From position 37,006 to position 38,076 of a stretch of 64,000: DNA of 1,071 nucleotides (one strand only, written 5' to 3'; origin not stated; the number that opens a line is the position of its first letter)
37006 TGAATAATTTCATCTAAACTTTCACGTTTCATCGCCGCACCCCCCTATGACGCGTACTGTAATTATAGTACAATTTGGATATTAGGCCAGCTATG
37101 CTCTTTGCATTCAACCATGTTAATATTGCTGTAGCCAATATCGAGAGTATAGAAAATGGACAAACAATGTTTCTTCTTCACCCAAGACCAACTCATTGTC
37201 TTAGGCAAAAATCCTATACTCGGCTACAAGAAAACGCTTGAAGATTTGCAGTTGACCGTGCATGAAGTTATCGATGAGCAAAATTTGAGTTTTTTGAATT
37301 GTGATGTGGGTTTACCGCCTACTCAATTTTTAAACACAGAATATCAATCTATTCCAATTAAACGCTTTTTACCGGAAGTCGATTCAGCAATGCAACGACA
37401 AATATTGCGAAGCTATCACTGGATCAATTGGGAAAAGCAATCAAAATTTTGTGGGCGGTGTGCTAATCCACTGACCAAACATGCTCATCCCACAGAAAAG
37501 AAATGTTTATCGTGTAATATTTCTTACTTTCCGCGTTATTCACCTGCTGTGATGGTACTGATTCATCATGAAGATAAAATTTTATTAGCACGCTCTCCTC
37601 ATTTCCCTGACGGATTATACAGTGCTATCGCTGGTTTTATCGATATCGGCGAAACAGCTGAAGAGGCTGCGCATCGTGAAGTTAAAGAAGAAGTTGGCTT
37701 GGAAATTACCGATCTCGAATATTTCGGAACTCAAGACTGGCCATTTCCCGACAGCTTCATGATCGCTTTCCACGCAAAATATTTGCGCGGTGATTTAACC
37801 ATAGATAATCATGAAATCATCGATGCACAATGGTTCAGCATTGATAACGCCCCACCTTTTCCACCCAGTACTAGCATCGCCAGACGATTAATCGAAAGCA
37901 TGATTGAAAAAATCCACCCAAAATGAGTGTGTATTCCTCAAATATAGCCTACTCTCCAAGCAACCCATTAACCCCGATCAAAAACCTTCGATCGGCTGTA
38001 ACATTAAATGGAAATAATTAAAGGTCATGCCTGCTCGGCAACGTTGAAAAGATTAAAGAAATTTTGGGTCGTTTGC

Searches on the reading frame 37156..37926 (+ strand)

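Call 70: search_protein_families(library=pfam, proteins=[window:37156-37926:+], max_evalue=0.001)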
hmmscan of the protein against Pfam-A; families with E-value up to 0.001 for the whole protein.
window:37156-37926:+ (256 aa): 1 family
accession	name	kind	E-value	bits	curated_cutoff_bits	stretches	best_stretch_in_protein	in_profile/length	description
PF00293.34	NUDIX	-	4.4e-22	79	21.1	1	128-245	2-130/134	NUDIX domain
